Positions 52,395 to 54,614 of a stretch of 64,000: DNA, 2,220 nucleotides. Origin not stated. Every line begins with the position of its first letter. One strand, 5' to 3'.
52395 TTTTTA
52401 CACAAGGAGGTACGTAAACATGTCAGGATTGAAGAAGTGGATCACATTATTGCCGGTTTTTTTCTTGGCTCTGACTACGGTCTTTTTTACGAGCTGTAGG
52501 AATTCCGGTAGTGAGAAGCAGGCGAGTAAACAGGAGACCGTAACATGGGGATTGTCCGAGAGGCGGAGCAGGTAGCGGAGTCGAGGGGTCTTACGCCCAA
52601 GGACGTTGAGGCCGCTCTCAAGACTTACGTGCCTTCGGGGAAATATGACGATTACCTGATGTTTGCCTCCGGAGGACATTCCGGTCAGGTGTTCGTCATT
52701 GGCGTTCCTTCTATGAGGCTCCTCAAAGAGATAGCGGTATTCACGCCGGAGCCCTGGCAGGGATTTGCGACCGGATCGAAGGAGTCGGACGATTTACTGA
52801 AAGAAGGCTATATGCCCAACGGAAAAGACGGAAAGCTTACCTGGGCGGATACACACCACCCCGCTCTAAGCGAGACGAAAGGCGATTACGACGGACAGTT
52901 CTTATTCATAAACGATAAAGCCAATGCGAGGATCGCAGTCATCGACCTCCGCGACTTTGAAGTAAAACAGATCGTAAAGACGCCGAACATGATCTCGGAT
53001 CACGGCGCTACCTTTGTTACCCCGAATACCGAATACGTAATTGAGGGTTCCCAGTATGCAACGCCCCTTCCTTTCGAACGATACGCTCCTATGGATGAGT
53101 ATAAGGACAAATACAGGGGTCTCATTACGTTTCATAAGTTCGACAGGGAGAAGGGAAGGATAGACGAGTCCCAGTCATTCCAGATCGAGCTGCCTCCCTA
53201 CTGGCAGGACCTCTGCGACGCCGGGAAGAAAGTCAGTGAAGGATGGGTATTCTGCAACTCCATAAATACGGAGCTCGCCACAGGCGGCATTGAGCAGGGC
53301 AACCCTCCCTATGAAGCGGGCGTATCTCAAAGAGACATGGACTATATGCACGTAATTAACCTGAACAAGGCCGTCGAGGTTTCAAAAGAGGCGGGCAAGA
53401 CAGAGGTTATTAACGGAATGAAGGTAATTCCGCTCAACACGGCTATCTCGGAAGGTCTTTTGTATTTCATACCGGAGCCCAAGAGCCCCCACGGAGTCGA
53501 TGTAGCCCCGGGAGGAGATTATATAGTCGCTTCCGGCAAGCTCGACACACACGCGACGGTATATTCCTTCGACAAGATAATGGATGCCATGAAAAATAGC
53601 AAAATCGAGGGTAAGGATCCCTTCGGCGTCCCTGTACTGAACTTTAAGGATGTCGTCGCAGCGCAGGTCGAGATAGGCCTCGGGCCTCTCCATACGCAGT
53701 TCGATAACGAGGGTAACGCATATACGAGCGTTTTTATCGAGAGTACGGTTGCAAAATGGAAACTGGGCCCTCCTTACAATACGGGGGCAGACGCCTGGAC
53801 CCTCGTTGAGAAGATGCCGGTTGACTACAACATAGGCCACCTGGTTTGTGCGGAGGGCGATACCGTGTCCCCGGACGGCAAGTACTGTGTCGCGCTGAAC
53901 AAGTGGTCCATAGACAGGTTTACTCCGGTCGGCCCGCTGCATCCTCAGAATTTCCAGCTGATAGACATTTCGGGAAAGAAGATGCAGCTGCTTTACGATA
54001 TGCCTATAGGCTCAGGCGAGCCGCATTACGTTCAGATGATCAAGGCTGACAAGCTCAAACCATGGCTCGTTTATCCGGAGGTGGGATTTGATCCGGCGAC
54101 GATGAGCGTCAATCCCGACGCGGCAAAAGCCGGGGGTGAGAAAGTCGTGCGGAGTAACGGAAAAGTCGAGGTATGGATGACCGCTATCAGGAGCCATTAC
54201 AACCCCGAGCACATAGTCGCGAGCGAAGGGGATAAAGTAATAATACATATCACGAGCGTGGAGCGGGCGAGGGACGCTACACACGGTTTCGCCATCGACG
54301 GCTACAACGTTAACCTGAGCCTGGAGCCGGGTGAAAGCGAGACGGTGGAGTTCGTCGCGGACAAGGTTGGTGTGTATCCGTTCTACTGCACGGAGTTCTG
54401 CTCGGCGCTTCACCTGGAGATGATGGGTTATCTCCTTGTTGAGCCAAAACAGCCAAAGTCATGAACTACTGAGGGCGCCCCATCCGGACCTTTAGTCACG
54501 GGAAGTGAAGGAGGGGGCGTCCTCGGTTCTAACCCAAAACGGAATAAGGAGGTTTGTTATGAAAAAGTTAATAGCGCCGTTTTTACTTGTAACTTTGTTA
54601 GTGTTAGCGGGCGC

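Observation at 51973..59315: Clade II-type (Sec, no TAT motif, no nosR) nitrous-oxide reductase cluster: cyt c - nosZ - small secreted protein - nosB-like - nosDFYL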

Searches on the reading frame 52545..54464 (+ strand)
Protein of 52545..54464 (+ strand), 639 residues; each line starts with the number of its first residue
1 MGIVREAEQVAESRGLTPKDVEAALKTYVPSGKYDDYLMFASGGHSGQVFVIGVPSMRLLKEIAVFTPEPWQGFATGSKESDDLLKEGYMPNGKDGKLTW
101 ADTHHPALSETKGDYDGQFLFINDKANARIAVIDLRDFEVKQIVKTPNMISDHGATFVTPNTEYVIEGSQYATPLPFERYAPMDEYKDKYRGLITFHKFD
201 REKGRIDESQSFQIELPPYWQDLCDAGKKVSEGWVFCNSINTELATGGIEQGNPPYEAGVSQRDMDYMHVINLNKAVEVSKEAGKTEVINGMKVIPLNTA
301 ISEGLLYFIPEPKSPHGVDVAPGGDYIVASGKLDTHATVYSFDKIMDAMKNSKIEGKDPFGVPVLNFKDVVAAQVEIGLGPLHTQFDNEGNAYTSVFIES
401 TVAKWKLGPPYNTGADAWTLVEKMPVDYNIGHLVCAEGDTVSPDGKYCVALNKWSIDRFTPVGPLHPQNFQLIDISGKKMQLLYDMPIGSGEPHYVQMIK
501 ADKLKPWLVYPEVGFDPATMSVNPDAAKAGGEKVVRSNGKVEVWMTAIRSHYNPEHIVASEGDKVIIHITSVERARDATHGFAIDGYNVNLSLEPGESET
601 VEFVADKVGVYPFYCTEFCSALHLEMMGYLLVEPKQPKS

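Call 8: search_protein_families(library=pfam, proteins=[window:52545-54464:+], max_evalue=0.01)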
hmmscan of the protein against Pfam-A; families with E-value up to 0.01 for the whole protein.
window:52545-54464:+ (639 aa): 3 families
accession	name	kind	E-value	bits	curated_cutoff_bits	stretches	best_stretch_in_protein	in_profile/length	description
PF18764.7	nos_propeller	-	4.6e-35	119.8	30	1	423-494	1-71/71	Nitrous oxide reductase propeller repeat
PF13473.12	Cupredoxin_1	-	1.4e-05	25.5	27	1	542-616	22-93/104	Cupredoxin-like domain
PF00116.26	COX2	-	7.1e-05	23.2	22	1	568-626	55-113/120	Cytochrome C oxidase subunit II, periplasmic domain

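Call 9: search_protein_families(library=ncbifam, proteins=[window:52545-54464:+], max_evalue=0.01)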
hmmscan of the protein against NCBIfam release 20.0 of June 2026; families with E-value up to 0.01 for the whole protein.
window:52545-54464:+ (639 aa): 8 families
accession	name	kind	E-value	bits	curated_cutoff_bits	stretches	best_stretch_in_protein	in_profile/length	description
TIGR04246.1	nitrous_NosZ_Gp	equivalog_domain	8.8e-257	853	625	1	24-634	1-578/578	Sec-dependent nitrous-oxide reductase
TIGR04244.1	nitrous_NosZ_RR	equivalog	2.2e-127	426.2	625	1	13-633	29-627/627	TAT-dependent nitrous-oxide reductase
NF052460.1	L-NosZ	equivalog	1.1e-60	205.5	700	3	306-633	167-479/480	clade III lactonase-type nitrous-oxide reductase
TIGR03096.1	nitroso_cyanin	equivalog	8.6e-09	35.3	142.85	1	550-624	56-127/135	nitrosocyanin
TIGR02866.1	CoxB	equivalog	1.7e-07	31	147.7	1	561-635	124-194/202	cytochrome c oxidase subunit II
NF041074.2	quin_ox_SoxA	equivalog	3.9e-06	26.8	110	1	532-631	53-152/154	proton pump complex quinol oxidase subunit SoxA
NF052340.1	hydrazine_beta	equivalog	0.00037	19.6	560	0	314-392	275-353/372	hydrazine synthase subunit beta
NF050117.1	aa3_CtaC_Actin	exception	0.00038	19.8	250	1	572-627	172-227/244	aa3-type cytochrome oxidase subunit II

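Call 11: find_related_loci(query=window:52545-54464:+, collection=genome_contigs, flank=10000)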
Query window:52545-54464:+ (639 aa) in genome_contigs; peptide patterns used: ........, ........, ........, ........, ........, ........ (x = any residue, [..] = any of these).
599 stretches matched a pattern (row limit reached: there are more); 586 encode a relative of the query (tblastn E <= 1e-3); the best 80 are kept; 80 distinct loci.
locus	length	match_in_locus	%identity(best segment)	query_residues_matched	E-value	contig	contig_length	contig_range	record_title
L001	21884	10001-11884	80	7-636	0e+0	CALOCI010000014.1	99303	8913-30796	MAG: uncultured Thermodesulfobacteriota bacterium isolate LOGT_bin.0081 genome assembly, contig: contig_54771, whole gen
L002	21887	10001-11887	80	7-636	0e+0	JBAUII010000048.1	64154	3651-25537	MAG: Thermodesulfobacteriota bacterium isolate MFD09513_ilm_asm_bin6 k127_84536, whole genome shotgun sequence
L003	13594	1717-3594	80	7-634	0e+0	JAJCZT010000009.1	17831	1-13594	MAG: Deltaproteobacteria bacterium isolate OFTM235 OFTM235_8, whole genome shotgun sequence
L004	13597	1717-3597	80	7-635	0e+0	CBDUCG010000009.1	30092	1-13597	MAG TPA_asm: uncultured bacterium isolate ERR2431957_concoct_61 genome assembly, contig: ERZ23878503.193, whole genome s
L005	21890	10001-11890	79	5-636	0e+0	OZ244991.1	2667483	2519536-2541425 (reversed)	MAG: Thermodesulfobacteriota bacterium isolate 77748b03-fe7e-4f50-8619-3c6866420abe genome assembly, chromosome: 1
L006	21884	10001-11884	80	7-636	0e+0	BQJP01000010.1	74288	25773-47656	MAG: Thermodesulfobacteriota bacterium DHS20C13 DNA, sequence010, whole genome shotgun sequence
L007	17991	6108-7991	80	7-636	0e+0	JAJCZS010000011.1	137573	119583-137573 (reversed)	MAG: Deltaproteobacteria bacterium isolate OFTM111 OFTM111_10, whole genome shotgun sequence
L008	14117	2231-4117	80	7-636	0e+0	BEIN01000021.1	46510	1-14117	Bacterium HR37 DNA, contig: NODE_297_21, isolate: HRbin37, whole genome shotgun sequence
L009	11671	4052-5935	80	8-636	0e+0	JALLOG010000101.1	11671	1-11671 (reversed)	Desulfobacterota bacterium AH_259_B03_O07 NODE_101_length_11671_cov_2752.81, whole genome shotgun sequence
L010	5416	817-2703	78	7-636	0e+0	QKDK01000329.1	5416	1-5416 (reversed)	MAG: Clostridia bacterium isolate SZUA-448 scaffold_72679, whole genome shotgun sequence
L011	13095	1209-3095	78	7-636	0e+0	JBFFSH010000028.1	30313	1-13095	MAG: Thermodesulfobacteriota bacterium isolate Mix_mud21.2022.07.37 k141_488290_length_30313_cov_21.9811, whole genome s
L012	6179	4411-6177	80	2-591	0e+0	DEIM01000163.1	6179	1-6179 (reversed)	MAG TPA_asm: Candidatus Dadabacteria bacterium UBA2774 UBA2774_contig_152521, whole genome shotgun sequence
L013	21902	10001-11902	80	2-636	0e+0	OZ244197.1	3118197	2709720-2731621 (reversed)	MAG: Thermodesulfobacteriota bacterium isolate ec96ddf5-9e38-48dc-a8a0-7131a85d877a genome assembly, chromosome: 1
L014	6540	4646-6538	69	2-633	0e+0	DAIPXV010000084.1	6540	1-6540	MAG TPA_asm: Candidatus Bipolaricaulota bacterium isolate CTOTU1357 NODE_949_length_6540_cov_4.222822, whole genome shot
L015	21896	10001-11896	68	2-634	0e+0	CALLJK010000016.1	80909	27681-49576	MAG: Candidatus Bipolaricaulota bacterium isolate S1_Bin_METABAT__319_1 genome assembly, contig: c_000001765438, whole g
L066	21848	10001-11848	60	8-635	0e+0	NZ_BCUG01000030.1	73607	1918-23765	Thauera butanivorans NBRC 103042, whole genome shotgun sequence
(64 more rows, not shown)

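Call 15: find_encoding_contigs(protein=window:52545-54464:+, flank=10000, max_places=10)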
Protein window:52545-54464:+ (639 aa): no gene with exactly this product is on record in the collection.

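Call 29: search_solved_structures(query=window:52545-54464:+, max_evalue=1e-10)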
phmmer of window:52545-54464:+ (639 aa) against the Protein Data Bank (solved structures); distinct sequences matched with E-value up to 1e-10: 34.
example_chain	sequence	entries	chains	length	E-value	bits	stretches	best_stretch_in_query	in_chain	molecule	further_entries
1qni_A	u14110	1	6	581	7.1e-103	348.4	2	258-633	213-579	NITROUS-OXIDE REDUCTASE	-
9f8x_A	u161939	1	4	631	1.9e-102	347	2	258-633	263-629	Nitrous-oxide reductase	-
5i5i_A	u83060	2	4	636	2.6e-100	340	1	27-634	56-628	Nitrous-oxide reductase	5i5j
5i5m_A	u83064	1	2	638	2.7e-100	339.9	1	27-634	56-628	Nitrous-oxide reductase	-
7aq0_A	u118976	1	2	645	1.2e-99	337.8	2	259-635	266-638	Nitrous-oxide reductase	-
6rkz_A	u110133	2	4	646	1.2e-99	337.8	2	259-635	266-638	Nitrous-oxide reductase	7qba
3sbp_A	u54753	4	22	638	1.8e-99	337.2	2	259-634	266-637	Nitrous-oxide reductase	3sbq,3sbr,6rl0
7apy_A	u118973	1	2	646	3e-99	336.4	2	259-635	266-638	Nitrous-oxide reductase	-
7aq7_A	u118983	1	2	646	8e-99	335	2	259-635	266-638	Nitrous-oxide reductase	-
7aq5_A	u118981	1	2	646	1.1e-98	334.6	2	259-635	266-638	Nitrous-oxide reductase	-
7aq4_A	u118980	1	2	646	1.5e-98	334.1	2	259-635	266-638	Nitrous-oxide reductase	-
7aq6_A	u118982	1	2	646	2e-98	333.7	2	259-635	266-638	Nitrous-oxide reductase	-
7aq8_A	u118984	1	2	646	2.1e-98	333.7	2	259-635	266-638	Nitrous-oxide reductase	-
7aq3_A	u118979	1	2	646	2.1e-98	333.7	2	259-635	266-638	Nitrous-oxide reductase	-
6y7e_A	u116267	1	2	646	2.6e-98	333.3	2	259-635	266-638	Nitrous-oxide reductase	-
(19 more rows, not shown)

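Call 30: search_solved_structures(query=L066:9911-12199:+, max_evalue=1e-10)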
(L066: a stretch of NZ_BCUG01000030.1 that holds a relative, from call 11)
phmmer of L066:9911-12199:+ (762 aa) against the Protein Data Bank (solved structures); distinct sequences matched with E-value up to 1e-10: 26.
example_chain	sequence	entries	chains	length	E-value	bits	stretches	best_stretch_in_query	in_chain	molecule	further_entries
5i5m_A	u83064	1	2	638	9.4e-99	334.8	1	42-649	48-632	Nitrous-oxide reductase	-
5i5i_A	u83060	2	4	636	7.2e-98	331.9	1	42-644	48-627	Nitrous-oxide reductase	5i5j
9f8x_A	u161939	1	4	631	7.3e-98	331.9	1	21-644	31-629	Nitrous-oxide reductase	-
1qni_A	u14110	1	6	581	5.9e-97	328.9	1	48-644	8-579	NITROUS-OXIDE REDUCTASE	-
6rkz_A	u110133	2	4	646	2.5e-92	313.5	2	299-648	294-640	Nitrous-oxide reductase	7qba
7aq0_A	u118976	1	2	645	5e-92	312.6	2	299-647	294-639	Nitrous-oxide reductase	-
7apy_A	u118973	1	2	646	6.6e-92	312.2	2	299-648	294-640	Nitrous-oxide reductase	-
3sbp_A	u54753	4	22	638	1.2e-91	311.3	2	299-645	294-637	Nitrous-oxide reductase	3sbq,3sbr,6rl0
7aq7_A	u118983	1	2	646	1.7e-91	310.8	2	299-648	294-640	Nitrous-oxide reductase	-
7aq5_A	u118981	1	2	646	2.4e-91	310.3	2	299-648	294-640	Nitrous-oxide reductase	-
7aq4_A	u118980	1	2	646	3.2e-91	309.9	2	299-648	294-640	Nitrous-oxide reductase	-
7aq6_A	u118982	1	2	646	4.5e-91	309.4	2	299-648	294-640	Nitrous-oxide reductase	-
7aq8_A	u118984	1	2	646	4.5e-91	309.4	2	299-648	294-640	Nitrous-oxide reductase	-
7aq3_A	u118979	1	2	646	4.5e-91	309.4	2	299-648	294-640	Nitrous-oxide reductase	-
6y7e_A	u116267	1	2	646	4.6e-91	309.4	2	299-648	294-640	Nitrous-oxide reductase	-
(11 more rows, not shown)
